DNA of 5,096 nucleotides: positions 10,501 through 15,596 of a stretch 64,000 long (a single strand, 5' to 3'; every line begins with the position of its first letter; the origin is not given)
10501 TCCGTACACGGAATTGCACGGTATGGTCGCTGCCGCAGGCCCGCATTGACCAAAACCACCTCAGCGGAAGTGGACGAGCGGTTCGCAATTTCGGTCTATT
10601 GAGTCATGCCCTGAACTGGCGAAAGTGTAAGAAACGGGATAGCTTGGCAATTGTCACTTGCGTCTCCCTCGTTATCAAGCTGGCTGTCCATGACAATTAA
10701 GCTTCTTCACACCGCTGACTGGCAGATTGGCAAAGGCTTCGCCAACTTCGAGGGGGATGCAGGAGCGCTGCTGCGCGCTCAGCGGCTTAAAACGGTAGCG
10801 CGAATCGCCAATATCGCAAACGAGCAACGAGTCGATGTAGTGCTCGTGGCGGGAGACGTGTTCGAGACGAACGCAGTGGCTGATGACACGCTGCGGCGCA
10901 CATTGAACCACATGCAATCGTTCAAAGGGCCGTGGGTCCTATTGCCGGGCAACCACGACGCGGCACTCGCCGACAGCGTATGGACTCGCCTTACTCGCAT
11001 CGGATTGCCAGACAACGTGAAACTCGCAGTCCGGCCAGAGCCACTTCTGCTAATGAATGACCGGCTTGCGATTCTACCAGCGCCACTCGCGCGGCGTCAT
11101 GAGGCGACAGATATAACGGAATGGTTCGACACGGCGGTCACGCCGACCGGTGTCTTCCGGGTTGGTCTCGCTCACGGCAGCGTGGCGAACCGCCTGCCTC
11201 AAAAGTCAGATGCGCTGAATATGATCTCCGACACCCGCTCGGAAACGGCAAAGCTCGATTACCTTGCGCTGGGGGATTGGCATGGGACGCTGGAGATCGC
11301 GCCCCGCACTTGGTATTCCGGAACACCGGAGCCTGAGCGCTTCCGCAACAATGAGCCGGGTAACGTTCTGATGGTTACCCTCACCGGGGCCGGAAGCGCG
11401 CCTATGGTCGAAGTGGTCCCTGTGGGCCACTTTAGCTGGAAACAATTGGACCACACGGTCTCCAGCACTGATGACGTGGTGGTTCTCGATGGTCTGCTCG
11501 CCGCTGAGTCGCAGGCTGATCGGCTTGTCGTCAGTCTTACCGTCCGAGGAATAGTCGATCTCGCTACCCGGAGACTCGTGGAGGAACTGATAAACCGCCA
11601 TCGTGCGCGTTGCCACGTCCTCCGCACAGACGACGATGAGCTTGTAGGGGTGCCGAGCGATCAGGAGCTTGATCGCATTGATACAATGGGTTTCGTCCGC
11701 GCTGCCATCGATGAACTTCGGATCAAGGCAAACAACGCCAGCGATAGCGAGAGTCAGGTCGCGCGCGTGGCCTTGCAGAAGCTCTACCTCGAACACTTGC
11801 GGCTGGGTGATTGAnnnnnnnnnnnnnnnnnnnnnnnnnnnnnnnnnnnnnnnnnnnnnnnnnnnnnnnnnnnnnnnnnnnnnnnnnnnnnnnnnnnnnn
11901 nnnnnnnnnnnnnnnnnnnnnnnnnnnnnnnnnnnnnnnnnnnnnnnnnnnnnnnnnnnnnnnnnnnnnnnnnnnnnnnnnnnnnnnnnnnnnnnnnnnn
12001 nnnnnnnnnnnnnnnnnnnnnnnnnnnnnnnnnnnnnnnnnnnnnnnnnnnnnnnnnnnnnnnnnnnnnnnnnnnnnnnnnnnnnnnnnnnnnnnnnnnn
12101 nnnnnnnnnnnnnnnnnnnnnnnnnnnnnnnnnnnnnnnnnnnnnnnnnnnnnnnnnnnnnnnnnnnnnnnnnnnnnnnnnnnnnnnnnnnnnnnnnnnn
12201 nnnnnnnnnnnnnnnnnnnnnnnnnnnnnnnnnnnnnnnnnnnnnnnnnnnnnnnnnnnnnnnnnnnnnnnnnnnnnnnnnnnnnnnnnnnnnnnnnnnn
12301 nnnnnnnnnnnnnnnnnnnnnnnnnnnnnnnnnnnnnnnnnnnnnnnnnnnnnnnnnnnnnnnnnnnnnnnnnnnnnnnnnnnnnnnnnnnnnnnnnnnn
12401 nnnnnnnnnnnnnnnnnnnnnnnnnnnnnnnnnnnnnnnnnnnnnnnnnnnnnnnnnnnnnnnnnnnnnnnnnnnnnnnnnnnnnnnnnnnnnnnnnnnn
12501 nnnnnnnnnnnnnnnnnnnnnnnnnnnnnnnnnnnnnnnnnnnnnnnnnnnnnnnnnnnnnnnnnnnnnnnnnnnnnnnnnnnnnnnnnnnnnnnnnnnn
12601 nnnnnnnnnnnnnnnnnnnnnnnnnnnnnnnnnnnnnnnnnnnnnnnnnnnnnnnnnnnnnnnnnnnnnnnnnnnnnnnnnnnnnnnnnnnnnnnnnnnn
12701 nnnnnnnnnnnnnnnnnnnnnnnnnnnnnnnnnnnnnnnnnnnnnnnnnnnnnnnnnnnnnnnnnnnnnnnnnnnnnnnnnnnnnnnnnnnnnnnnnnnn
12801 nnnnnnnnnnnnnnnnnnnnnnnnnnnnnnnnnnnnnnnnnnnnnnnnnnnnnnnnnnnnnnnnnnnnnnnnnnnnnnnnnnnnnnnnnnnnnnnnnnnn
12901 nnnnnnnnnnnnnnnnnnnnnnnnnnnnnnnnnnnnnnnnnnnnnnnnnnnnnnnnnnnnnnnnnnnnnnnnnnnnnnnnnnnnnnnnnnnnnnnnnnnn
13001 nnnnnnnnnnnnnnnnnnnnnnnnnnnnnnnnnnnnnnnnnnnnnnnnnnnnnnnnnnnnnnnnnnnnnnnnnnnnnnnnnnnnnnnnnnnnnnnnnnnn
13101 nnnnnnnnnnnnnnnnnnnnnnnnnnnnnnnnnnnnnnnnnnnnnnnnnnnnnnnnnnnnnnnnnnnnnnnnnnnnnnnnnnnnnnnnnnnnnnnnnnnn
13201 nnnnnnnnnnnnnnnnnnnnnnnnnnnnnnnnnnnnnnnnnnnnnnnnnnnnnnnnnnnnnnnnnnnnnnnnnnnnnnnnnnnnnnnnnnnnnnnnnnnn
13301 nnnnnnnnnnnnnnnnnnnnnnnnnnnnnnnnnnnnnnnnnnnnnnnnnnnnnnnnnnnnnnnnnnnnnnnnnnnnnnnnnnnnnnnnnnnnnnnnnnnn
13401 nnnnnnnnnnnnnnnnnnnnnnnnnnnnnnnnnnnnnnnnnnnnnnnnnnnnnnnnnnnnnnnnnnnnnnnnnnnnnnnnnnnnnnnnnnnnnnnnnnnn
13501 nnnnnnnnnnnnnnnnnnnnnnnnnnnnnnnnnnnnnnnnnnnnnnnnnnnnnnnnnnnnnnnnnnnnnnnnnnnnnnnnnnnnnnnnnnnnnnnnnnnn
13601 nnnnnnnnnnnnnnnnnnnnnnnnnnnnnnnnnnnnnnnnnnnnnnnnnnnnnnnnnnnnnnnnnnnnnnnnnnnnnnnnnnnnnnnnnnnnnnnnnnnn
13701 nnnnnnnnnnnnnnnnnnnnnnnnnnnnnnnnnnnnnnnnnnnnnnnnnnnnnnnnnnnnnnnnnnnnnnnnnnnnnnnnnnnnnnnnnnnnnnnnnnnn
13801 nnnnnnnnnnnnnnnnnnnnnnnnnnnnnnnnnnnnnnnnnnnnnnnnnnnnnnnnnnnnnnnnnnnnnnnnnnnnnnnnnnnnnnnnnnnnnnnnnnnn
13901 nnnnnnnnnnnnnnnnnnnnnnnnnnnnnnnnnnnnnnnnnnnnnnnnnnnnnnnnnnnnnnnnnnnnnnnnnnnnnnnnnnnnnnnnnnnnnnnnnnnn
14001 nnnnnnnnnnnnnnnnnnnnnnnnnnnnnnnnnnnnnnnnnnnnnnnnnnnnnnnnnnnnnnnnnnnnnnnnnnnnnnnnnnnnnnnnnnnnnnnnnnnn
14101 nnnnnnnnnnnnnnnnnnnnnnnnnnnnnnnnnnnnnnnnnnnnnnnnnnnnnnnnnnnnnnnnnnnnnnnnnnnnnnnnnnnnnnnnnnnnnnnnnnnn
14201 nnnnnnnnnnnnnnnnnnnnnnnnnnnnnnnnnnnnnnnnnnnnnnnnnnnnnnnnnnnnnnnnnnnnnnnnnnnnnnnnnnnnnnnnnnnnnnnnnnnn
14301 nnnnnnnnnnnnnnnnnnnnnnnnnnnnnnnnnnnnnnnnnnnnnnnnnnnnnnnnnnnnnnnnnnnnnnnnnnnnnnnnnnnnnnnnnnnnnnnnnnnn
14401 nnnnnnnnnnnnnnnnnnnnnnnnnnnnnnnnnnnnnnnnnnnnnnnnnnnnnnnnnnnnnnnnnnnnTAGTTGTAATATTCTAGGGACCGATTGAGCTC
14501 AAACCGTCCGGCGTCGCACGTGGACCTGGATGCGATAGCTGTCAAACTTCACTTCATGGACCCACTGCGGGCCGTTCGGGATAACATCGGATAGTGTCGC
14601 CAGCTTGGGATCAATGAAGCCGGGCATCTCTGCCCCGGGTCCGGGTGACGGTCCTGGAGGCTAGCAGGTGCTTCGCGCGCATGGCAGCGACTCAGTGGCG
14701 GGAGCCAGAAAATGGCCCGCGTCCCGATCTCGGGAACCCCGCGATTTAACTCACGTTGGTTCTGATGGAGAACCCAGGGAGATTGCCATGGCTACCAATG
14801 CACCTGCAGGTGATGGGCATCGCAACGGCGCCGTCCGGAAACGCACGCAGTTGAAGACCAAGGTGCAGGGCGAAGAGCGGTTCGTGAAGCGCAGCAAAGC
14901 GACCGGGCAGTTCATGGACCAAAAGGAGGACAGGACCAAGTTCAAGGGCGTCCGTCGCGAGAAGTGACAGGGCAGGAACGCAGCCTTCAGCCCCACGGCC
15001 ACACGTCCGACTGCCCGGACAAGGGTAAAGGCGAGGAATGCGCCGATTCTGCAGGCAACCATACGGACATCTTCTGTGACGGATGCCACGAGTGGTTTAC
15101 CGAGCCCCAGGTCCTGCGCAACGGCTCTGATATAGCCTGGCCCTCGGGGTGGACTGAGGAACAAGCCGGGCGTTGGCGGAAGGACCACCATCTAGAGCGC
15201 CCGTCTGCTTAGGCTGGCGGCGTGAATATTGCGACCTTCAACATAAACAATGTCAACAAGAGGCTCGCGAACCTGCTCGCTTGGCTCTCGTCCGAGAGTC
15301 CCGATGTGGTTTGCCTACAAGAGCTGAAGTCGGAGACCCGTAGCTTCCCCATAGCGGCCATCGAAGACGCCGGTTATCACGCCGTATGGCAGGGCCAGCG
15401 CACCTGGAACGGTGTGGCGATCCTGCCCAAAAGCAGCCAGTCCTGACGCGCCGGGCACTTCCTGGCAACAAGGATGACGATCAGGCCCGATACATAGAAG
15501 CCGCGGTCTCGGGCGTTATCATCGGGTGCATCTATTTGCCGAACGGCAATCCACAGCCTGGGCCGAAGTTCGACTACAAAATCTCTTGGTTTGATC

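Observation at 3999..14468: Intact four-gene nuclease/helicase/ATPase cassette inside a wrecked ku-ligD locus: candidate uncharacterised defence or DNA-surveillance system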

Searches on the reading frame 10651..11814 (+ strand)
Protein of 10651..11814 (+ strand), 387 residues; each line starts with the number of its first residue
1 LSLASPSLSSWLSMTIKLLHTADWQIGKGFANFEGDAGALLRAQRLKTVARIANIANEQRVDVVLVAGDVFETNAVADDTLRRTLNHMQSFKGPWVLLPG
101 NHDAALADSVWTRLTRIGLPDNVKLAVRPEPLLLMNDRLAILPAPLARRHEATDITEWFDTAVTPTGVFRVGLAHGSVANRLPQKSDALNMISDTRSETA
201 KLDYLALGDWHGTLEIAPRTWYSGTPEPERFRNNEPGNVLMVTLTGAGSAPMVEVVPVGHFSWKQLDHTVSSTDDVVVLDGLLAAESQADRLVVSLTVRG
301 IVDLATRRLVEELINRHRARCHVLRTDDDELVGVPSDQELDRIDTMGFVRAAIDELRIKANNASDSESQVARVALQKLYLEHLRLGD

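Call 4: search_protein_families(library=pfam, proteins=[window:10651-11814:+], max_evalue=0.01)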
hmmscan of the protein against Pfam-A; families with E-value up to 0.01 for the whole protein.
window:10651-11814:+ (387 aa): 2 families
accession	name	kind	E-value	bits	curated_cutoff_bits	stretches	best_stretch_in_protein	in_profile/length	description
PF00149.33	Metallophos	-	1.3e-10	42.5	21.5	1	17-198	2-132/191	Calcineurin-like phosphoesterase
PF12850.12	Metallophos_2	-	0.0041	17.6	27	0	47-211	14-117/154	Calcineurin-like phosphoesterase superfamily domain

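Call 5: search_protein_families(library=padloc, proteins=[window:10651-11814:+], max_evalue=0.01)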
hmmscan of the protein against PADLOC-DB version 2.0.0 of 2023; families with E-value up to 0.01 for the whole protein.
window:10651-11814:+ (387 aa): 1 family
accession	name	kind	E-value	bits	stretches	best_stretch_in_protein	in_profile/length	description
PDLC04908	PDC-S10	-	0.0056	13.9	0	58-109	27-77/223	-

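Call 6: search_protein_families(library=ncbifam, proteins=[window:10651-11814:+], max_evalue=0.01)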
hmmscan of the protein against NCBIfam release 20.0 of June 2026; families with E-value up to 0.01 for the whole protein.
window:10651-11814:+ (387 aa): 9 families
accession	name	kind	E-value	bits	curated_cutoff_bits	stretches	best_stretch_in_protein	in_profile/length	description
TIGR00619.1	sbcd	subfamily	1.9e-14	54.1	77.65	1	17-105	2-88/252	exonuclease subunit SbcD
NF008206.2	PRK10966.1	equivalog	1.6e-10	40.7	450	1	17-104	2-86/380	exonuclease subunit SbcD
NF041754.1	sbcd_Bac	equivalog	1.3e-06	27.9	750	1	17-105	2-88/390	exonuclease subunit SbcD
TIGR04123.1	P_estr_lig_assc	hypoth_equivalog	2.1e-06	27.3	150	1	17-104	22-110/207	ligase-associated DNA damage response endonuclease PdeM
NF041753.2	sbcd_Staph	equivalog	4.1e-06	25.9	480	1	16-104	1-87/375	exonuclease subunit SbcD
TIGR00583.1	mre11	equivalog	0.00022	20.3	434.6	1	15-87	3-69/405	DNA repair protein (mre11)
TIGR00024.1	SbcD_rel_arch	hypoth_equivalog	0.0013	18.5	115.2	1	29-108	26-104/224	putative phosphoesterase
NF041029.1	Mre11_Pyroc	equivalog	0.0032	16.3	600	1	42-105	21-88/438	DNA double-strand break repair protein Mre11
NF008359.0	PRK11148.1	equivalog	0.0039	16.7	225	1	33-104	26-97/275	3',5'-cyclic-AMP phosphodiesterase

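Call 52: search_solved_structures(query=window:10690-11814:+, max_evalue=0.01)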
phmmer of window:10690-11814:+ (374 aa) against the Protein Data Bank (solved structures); distinct sequences matched with E-value up to 0.01: 10.
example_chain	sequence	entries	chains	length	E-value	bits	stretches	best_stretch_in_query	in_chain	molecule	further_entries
4o24_A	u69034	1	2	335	4.7e-06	29.1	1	3-136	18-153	Exonuclease, putative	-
2q8u_A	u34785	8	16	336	4.8e-06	29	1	3-136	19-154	Exonuclease, putative | Nuclease SbcCD subunit D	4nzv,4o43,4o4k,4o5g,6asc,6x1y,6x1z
3qg5_C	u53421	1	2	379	1.3e-05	27.6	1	4-136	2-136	Mre11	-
4lty_C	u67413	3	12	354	2.9e-05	26.4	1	3-92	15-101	Exonuclease subunit SbcD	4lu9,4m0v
6s6v_A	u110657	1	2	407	5.4e-05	25.6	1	4-92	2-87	Nuclease SbcCD subunit D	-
3thn_A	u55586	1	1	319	0.00011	24.6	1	4-136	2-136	Exonuclease, putative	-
3tho_B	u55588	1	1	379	0.00017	24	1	4-135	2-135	Exonuclease, putative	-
7yzo_A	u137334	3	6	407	0.00063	22.1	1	4-92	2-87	Nuclease SbcCD subunit D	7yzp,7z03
6s85_A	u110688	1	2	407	0.00082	21.7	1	4-92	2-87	Nuclease SbcCD subunit D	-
7dog_A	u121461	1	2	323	0.0027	20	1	3-91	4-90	Nuclease SbcCD subunit D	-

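Call 87: search_protein_families(library=phrogs, proteins=[window:10690-11814:+], max_evalue=0.01)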
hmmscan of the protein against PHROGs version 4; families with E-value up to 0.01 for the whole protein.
window:10690-11814:+ (374 aa): 2 families
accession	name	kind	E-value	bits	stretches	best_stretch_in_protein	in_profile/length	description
phrog_1649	-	other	0.00014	21.6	1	39-91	55-105/308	metallo-phosphoesterase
phrog_100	-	DNA, RNA and nucleotide metabolism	0.0037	16.7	1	1-92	27-117/989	SbcD-like subunit of palindrome specific endonuclease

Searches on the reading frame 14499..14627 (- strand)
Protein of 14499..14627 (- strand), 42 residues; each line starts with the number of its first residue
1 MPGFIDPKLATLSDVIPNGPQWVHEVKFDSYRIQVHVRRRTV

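Call 41: search_protein_families(library=pfam, proteins=[window:14499-14627:-], max_evalue=1)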
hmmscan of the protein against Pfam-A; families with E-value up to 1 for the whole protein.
window:14499-14627:- (42 aa): 0 families

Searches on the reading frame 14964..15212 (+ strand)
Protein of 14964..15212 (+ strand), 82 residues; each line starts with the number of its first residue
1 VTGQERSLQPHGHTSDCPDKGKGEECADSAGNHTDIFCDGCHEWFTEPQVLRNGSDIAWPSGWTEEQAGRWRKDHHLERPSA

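Call 41: search_protein_families(library=pfam, proteins=[window:14964-15212:+], max_evalue=1)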
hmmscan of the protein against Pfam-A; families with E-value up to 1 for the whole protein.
window:14964-15212:+ (82 aa): 1 family
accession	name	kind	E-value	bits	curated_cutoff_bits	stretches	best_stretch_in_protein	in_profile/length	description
PF15805.10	SCNM1_acidic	-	0.0034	17.5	27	1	61-78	17-34/47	Acidic C-terminal region of sodium channel modifier 1 SCNM1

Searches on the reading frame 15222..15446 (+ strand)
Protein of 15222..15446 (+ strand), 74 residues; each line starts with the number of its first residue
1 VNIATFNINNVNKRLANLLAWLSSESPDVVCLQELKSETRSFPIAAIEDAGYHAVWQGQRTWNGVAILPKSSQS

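Call 41: search_protein_families(library=pfam, proteins=[window:15222-15446:+], max_evalue=1)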
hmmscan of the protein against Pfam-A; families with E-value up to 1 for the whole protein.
window:15222-15446:+ (74 aa): 1 family
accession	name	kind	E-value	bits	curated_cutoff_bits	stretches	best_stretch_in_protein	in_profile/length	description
PF03372.29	Exo_endo_phos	-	5.1e-11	43.2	24.5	1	4-71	1-79/225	Endonuclease/Exonuclease/phosphatase family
